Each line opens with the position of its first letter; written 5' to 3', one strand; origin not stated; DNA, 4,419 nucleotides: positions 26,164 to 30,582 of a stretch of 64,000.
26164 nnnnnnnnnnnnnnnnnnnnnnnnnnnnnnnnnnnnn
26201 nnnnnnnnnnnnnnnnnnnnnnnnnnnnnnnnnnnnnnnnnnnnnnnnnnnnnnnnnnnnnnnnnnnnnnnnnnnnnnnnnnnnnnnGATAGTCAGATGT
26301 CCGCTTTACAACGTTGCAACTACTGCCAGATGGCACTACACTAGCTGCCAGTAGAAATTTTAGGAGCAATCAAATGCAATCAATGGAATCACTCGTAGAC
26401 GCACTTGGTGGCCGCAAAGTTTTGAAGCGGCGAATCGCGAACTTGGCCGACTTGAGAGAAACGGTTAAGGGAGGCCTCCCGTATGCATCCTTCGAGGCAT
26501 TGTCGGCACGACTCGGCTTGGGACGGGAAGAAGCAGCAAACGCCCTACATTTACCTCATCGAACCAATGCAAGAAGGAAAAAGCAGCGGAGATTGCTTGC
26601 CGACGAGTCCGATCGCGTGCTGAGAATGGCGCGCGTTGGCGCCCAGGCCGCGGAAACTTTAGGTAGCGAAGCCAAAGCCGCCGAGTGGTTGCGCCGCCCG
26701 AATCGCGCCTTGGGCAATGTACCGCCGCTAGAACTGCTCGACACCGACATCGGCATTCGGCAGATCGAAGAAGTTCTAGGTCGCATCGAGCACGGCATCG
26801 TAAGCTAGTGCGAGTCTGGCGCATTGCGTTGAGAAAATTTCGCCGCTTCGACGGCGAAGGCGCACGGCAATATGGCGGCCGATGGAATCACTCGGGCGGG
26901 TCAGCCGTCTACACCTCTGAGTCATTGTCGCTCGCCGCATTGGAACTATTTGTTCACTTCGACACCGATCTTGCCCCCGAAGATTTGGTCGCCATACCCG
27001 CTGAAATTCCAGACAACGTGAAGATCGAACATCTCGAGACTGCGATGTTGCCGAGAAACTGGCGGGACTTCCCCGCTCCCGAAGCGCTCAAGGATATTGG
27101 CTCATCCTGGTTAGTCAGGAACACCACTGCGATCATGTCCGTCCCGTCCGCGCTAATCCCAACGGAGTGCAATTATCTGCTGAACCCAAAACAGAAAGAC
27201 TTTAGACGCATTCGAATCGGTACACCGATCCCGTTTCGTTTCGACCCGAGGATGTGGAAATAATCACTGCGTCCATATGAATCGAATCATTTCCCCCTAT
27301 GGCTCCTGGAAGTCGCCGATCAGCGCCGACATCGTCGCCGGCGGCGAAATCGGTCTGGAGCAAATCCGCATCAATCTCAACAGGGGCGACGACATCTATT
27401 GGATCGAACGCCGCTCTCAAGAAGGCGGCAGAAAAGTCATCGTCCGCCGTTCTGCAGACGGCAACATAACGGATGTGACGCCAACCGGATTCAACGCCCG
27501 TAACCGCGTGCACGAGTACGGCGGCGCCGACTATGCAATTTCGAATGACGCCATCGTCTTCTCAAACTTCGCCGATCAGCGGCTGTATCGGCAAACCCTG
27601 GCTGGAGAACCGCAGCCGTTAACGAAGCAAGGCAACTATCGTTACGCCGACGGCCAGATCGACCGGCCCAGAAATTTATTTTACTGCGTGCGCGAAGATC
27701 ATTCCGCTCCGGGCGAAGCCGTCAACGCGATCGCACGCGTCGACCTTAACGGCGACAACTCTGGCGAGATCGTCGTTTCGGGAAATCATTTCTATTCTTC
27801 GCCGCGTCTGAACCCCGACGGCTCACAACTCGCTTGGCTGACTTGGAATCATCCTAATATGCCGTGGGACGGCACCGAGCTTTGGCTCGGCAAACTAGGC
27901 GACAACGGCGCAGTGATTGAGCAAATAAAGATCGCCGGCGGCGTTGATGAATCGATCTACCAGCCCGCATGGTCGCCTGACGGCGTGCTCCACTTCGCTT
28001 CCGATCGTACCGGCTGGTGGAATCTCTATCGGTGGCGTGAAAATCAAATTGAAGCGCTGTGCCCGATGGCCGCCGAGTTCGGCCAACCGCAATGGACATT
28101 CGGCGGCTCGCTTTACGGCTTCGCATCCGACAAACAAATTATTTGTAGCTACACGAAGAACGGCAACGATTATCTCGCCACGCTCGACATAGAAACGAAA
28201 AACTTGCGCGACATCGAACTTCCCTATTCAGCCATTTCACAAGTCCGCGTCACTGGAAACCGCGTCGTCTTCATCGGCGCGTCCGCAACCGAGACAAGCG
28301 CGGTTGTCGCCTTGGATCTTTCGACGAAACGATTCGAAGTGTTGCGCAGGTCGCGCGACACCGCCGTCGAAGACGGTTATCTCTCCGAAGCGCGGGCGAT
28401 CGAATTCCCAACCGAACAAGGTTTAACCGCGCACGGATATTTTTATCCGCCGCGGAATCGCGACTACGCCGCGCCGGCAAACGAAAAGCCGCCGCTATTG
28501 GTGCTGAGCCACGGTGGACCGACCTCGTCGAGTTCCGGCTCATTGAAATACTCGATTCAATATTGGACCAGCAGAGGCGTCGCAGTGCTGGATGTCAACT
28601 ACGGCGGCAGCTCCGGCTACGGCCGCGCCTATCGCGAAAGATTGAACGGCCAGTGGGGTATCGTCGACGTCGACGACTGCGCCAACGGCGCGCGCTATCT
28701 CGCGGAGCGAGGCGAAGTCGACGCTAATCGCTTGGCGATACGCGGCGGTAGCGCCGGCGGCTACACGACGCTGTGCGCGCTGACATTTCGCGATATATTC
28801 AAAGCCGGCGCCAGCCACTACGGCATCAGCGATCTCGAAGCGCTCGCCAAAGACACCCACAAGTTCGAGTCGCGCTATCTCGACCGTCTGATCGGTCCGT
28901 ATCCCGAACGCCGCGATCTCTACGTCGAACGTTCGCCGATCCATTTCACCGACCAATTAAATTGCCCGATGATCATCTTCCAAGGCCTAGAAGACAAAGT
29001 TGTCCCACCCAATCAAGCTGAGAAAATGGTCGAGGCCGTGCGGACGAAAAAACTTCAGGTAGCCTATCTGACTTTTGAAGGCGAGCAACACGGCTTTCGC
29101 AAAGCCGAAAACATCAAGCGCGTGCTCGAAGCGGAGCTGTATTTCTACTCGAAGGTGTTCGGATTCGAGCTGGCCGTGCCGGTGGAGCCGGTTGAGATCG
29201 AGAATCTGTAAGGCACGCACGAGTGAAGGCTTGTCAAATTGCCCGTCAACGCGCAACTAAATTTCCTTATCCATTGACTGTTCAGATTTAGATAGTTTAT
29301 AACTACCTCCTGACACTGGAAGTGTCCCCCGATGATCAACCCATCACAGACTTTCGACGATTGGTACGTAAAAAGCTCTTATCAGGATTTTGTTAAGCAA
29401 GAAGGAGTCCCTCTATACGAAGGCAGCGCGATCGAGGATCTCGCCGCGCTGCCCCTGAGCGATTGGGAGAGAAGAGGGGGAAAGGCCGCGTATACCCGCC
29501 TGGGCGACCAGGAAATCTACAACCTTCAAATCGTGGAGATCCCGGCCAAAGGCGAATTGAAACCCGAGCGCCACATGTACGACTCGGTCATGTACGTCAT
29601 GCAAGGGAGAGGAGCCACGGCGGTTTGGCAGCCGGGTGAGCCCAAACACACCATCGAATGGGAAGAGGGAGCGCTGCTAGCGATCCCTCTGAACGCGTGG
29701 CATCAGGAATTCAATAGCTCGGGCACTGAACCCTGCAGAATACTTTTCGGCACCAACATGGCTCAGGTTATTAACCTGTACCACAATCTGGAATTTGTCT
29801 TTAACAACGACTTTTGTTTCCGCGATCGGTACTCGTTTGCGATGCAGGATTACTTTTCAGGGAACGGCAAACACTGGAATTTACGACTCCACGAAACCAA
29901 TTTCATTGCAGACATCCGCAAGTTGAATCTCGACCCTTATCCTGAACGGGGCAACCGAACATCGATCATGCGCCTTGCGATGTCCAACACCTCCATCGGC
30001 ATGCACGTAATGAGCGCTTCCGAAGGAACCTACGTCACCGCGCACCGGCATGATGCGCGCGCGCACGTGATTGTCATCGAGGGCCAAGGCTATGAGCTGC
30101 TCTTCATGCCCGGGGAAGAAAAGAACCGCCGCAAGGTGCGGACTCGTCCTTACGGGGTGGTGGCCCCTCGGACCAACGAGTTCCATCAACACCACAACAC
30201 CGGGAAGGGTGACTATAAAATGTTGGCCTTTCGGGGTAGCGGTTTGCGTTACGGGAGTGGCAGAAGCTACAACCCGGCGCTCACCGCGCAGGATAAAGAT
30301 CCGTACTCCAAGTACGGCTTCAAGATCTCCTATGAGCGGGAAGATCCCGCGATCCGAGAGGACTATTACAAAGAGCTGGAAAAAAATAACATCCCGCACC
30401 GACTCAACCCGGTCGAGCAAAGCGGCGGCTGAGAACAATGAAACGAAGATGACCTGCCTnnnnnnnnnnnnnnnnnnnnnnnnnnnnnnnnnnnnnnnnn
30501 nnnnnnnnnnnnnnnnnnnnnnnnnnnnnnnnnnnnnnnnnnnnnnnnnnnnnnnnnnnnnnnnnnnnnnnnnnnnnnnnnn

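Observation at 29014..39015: Three copies of the S9 peptidase 3' end bracket two successive insertions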

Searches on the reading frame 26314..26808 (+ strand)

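Call 38: search_protein_families(library=pfam, max_evalue=1, proteins=[window:26314-26808:+])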
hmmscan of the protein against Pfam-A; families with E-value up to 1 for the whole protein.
window:26314-26808:+ (164 aa): 2 families
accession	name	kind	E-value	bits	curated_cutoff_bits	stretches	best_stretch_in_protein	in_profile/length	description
PF09722.15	Xre_MbcA_ParS_C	-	7.2e-19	68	24.5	1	111-161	1-51/51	Antitoxin Xre/MbcA/ParS C-terminal toxin-binding domain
PF20432.4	Xre-like-HTH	-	1.4e-11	45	25.8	1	46-107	1-63/63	Antitoxin Xre-like helix-turn-helix domain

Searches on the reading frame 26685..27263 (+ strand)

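Call 38: search_protein_families(library=pfam, max_evalue=1, proteins=[window:26685-27263:+])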
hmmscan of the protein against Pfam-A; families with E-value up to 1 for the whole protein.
window:26685-27263:+ (192 aa): 1 family
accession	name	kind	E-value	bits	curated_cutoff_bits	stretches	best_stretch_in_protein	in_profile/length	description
PF08808.17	RES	-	2.1e-22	80.3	23.2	1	43-187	1-157/157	RES domain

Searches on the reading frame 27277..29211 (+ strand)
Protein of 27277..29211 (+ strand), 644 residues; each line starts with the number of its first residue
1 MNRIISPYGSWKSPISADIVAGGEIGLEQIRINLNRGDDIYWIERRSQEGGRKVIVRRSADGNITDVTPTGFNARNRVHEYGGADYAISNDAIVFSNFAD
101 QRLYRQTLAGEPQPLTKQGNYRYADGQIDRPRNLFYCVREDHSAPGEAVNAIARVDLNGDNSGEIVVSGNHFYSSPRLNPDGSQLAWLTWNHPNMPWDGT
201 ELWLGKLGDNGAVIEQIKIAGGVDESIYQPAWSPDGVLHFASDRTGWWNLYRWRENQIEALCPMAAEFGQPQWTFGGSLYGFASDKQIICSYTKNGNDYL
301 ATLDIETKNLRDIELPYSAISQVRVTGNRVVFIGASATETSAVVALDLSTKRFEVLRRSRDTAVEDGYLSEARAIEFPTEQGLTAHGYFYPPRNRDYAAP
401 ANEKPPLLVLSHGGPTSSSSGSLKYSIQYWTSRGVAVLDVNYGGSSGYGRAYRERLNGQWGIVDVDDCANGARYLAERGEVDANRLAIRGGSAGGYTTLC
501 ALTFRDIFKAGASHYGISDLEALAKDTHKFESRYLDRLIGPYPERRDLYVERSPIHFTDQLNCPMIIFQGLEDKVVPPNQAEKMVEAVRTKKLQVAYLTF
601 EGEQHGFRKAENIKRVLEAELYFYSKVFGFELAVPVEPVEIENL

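Call 5: search_protein_families(library=pfam, proteins=[window:27277-29211:+])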
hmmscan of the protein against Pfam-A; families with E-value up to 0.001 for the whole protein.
window:27277-29211:+ (644 aa): 4 families
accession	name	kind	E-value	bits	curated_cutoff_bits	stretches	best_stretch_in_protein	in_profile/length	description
PF00326.27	Peptidase_S9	-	2.4e-52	178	22.6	1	423-629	3-211/213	Prolyl oligopeptidase family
PF20434.5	BD-FAE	-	1e-12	48.5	26.8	1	463-586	65-213/215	BD-FAE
PF01738.24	DLH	-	1.5e-08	34.9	21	1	468-615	81-197/217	Dienelactone hydrolase family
PF07676.18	PD40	-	1.7e-05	25.1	20.9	0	227-252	11-38/38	WD40-like Beta Propeller Repeat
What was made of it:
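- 27277..29211 (+): Intact S9 peptidase gene (644 aa). Its last 198 nt (29014-29211) are tail 1, the functional gene end. Pfam Peptidase_S9, E 2.4e-52 (call 5).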

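Call 7: find_related_loci(query=window:27277-29211:+, collection=genome_contigs, flank=10000)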
Query window:27277-29211:+ (644 aa) in genome_contigs; peptide patterns used: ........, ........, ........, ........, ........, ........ (x = any residue, [..] = any of these).
600 stretches matched a pattern (row limit reached: there are more); 596 encode a relative of the query (tblastn E <= 1e-3); the best 80 are kept; 80 distinct loci.
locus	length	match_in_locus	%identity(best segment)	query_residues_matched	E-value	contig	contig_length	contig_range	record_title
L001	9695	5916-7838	77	1-644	0e+0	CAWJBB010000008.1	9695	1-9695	MAG: uncultured delta proteobacterium isolate MFD04850.bin.2.19 genome assembly, contig: contig_108887, whole genome sho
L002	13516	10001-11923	77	1-644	0e+0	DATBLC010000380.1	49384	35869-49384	MAG TPA_asm: Candidatus Binatia bacterium isolate SMAG_U3962 k141_3234308, whole genome shotgun sequence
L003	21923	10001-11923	67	5-644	0e+0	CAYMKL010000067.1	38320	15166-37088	MAG TPA_asm: uncultured Anaerolineae bacterium isolate SRP167671_co1_184 genome assembly, contig: NODE_1188_length_38320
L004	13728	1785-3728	65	5-644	0e+0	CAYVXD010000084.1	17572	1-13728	MAG TPA_asm: uncultured Candidatus Sumerlaeota bacterium isolate binchicken_co34_487 genome assembly, contig: NODE_5224_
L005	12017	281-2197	64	5-644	0e+0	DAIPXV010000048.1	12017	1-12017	MAG TPA_asm: Candidatus Bipolaricaulota bacterium isolate CTOTU1357 NODE_424_length_12017_cov_4.393245, whole genome sho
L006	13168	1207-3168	63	1-644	0e+0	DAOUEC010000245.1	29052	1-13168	MAG TPA_asm: Anaerolineae bacterium isolate N3_163 k131_888124, whole genome shotgun sequence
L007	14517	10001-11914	64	5-644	0e+0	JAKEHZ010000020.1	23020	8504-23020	MAG: Acidobacteria bacterium isolate PMV_8.33 PMV_8.33.k101_25262, whole genome shotgun sequence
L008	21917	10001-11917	64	5-644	0e+0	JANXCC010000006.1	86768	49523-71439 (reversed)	MAG: Candidatus Bipolaricaulota bacterium isolate SKYB55 NODE_6_length_86768_cov_123.238710, whole genome shotgun sequen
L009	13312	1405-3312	64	5-644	0e+0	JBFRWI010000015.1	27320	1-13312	MAG: Hormoscilla sp. isolate 05_out_wi_sediment_bin.26 05outWiSedB26_c_000000164789, whole genome shotgun sequence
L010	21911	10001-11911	63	5-644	0e+0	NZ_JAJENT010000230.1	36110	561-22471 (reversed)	Phormidium sp. CCY1219 NODE_1173563+_length_36110_cov_99.3589, whole genome shotgun sequence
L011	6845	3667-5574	64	7-644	0e+0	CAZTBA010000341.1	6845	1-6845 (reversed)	MAG TPA_asm: uncultured bacterium isolate SRP323688_co1_241 genome assembly, contig: NODE_15664_length_6845_cov_6.207216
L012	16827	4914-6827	63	6-644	0e+0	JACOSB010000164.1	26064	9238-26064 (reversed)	MAG: Candidatus Acetothermia bacterium isolate NC_groundwater_7_Pr7_B-0.1um_53_18 FFV18_Bp1_scaffold_847001, whole genom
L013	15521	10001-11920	63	3-644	0e+0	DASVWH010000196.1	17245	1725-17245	MAG TPA_asm: Pyrinomonadaceae bacterium isolate SMAG_U3365 k141_17767, whole genome shotgun sequence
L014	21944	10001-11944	62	5-644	0e+0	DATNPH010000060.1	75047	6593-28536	MAG TPA_asm: Coleofasciculaceae cyanobacterium isolate SMAG_U16476 k141_94429, whole genome shotgun sequence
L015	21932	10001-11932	63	5-644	0e+0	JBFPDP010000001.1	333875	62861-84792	Leptolyngbyaceae cyanobacterium UHCC 1019 NODE_1_length_333875_cov_130.457447, whole genome shotgun sequence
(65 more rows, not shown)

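Call 12: find_related_loci(query=window:27277-29211:+, collection=metagenome_contigs, flank=10000)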
Query window:27277-29211:+ (644 aa) in metagenome_contigs; peptide patterns used: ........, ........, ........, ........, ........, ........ (x = any residue, [..] = any of these).
600 stretches matched a pattern (row limit reached: there are more); 593 encode a relative of the query (tblastn E <= 1e-3); the best 80 are kept; 80 distinct loci.
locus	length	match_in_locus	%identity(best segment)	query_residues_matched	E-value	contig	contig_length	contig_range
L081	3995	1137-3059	83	1-644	0e+0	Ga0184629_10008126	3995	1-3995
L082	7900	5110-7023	78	4-644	0e+0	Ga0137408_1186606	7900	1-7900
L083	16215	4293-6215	80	1-644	0e+0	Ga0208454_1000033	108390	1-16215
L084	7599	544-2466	79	1-644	0e+0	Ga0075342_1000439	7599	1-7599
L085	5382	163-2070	78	6-644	0e+0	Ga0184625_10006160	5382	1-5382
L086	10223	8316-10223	76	5-643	0e+0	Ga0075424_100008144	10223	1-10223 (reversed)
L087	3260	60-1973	74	4-644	0e+0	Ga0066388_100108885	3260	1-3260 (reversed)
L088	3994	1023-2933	74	5-644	0e+0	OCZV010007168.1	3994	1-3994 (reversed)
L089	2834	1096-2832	77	6-587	0e+0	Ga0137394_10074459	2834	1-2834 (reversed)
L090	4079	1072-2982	68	5-644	0e+0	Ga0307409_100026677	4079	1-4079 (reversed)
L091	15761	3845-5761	66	5-644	0e+0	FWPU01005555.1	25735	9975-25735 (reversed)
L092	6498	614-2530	67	5-644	0e+0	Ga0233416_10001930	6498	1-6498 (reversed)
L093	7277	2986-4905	65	4-644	0e+0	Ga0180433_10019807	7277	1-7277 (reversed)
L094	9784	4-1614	77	108-644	0e+0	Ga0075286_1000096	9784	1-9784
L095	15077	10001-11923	64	2-644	0e+0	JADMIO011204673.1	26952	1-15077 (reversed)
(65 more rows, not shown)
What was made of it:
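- Tried and rejected: The metagenome scan gave relatives at 83% aa or lower (call 12).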

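Call 22: find_encoding_contigs(protein=window:27277-29211:+, flank=10000, max_places=10)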
Protein window:27277-29211:+ (644 aa): 2 contigs read that carry it; 1 place shown.
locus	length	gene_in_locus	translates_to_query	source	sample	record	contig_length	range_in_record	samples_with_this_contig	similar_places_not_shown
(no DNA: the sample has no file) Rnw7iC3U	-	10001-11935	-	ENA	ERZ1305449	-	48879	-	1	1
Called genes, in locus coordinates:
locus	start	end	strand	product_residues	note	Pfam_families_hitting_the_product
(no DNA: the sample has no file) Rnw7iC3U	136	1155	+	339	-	PF13379:NMT1_2, PF09084:NMT1, PF12974:Phosphonate-bd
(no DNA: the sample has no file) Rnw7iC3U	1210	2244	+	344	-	PF13379:NMT1_2, PF09084:NMT1, PF12974:Phosphonate-bd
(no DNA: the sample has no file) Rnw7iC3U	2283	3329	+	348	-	PF13379:NMT1_2, PF09084:NMT1, PF12974:Phosphonate-bd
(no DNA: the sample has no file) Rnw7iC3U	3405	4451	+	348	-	PF13379:NMT1_2, PF09084:NMT1, PF12974:Phosphonate-bd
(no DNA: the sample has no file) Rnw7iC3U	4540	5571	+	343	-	PF13379:NMT1_2, PF09084:NMT1, PF12974:Phosphonate-bd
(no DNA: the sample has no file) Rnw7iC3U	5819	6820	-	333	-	PF01547:SBP_bac_1, PF13531:SBP_bac_11, PF13416:SBP_bac_8, PF13343:SBP_bac_6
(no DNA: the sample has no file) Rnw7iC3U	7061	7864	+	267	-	PF00561:Abhydrolase_1, PF12697:Abhydrolase_6, PF12146:Hydrolase_4, PF03096:Ndr, PF12695:Abhydrolase_5 (faint)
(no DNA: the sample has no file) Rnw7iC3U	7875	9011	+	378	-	PF04909:Amidohydro_2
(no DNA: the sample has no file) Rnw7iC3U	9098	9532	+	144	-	PF20432:Xre-like-HTH, PF09722:Xre_MbcA_ParS_C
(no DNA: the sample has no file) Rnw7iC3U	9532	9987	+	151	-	PF08808:RES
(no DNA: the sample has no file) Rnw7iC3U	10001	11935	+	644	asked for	PF07676:PD40 (faint), PF20434:BD-FAE, PF00326:Peptidase_S9, PF01738:DLH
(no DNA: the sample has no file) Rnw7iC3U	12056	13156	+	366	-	PF00190:Cupin_1 (faint), PF07883:Cupin_2 (faint)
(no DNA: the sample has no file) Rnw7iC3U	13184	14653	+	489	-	PF20695:UbiD_N, PF01977:UbiD, PF20696:UbiD_C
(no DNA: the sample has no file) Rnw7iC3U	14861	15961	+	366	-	PF01547:SBP_bac_1 (weak), PF13416:SBP_bac_8, PF13531:SBP_bac_11, PF13343:SBP_bac_6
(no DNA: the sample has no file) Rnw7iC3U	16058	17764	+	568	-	PF00528:BPD_transp_1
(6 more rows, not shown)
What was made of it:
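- Checked: An ENA contig shows the same gene order from the peptidase through the cargo (call 22).
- An ENA contig spans the peptidase and the cargo (call 22).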

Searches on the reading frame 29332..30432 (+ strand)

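Call 5: search_protein_families(library=pfam, proteins=[window:29332-30432:+])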
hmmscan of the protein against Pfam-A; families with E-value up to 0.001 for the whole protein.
window:29332-30432:+ (366 aa): 3 families
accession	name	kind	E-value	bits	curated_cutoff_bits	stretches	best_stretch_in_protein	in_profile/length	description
PF07883.17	Cupin_2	-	2.6e-08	33.9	27.2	1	67-138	2-67/70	Cupin domain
PF00190.28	Cupin_1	-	1.5e-05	25.1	22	0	68-153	38-127/151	Cupin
PF12973.13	Cupin_7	-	0.00015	22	27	0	192-252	5-63/105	ChrR Cupin-like domain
